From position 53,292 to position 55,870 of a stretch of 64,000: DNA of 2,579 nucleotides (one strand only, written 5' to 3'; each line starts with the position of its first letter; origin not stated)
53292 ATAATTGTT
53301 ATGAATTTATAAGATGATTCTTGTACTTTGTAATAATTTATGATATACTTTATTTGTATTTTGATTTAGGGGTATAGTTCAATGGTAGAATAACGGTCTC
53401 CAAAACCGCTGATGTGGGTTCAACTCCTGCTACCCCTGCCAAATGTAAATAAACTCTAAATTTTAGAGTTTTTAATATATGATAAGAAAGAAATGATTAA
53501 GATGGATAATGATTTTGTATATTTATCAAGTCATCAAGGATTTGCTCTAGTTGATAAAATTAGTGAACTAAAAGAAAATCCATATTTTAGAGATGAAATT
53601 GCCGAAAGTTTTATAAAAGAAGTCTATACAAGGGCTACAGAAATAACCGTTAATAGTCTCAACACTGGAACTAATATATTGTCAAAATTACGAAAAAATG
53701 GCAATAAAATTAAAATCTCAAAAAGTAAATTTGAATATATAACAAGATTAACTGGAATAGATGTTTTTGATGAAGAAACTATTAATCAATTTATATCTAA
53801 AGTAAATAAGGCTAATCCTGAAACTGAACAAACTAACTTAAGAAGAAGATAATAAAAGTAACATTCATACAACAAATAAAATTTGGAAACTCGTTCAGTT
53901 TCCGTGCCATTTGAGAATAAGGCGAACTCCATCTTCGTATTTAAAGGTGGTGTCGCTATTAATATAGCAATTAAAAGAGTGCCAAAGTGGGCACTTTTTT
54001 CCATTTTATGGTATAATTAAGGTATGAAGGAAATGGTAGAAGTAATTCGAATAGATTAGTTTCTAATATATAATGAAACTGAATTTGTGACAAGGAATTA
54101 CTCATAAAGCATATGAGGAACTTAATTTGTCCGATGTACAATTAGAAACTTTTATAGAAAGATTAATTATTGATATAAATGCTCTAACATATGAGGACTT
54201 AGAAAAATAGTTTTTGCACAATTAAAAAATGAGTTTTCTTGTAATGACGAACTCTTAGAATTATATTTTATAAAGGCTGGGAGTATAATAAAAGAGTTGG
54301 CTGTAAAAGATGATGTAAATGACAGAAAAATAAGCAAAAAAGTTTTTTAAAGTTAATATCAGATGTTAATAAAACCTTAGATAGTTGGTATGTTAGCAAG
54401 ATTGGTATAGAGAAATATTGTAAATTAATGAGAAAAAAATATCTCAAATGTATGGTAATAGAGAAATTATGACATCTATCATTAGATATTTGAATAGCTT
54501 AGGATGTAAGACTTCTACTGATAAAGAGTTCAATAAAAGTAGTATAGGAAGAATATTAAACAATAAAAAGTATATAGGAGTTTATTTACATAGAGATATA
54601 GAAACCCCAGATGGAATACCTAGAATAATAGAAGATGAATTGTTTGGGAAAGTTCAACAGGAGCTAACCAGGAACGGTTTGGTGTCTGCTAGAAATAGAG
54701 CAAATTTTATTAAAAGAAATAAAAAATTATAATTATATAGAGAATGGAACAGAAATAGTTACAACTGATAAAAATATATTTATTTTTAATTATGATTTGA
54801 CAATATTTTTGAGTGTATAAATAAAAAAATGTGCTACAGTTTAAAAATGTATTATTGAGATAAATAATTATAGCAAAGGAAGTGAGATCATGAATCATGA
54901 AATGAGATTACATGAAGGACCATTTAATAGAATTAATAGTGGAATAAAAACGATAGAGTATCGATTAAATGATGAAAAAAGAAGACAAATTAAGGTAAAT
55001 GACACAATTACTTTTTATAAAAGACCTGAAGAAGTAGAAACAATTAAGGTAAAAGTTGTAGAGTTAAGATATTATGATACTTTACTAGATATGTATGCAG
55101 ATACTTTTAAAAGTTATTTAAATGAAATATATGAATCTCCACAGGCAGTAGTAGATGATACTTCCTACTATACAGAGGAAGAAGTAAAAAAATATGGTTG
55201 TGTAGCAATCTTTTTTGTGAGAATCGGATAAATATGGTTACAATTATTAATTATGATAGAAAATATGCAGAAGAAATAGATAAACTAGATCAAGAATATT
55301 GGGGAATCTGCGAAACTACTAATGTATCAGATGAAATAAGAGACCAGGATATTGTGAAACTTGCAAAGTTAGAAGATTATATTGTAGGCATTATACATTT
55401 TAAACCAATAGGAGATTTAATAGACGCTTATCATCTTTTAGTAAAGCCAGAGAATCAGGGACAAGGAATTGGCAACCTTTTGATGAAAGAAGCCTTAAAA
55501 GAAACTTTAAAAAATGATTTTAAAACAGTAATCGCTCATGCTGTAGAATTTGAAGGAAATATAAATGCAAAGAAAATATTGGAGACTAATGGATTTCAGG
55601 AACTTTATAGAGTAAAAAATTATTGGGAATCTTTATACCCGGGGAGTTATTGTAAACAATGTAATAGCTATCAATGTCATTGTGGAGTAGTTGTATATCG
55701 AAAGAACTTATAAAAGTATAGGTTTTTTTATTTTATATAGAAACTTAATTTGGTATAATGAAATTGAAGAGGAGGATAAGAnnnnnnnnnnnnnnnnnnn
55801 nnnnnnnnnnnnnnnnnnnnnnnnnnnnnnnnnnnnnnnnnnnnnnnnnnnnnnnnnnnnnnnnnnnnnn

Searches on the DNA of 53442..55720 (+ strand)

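Call 73: search_dna_similar(query=window:53442-55720:+, collection=phages, mode=distant, max_rows=8)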
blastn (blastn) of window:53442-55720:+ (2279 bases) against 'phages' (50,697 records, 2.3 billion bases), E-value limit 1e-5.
No match.
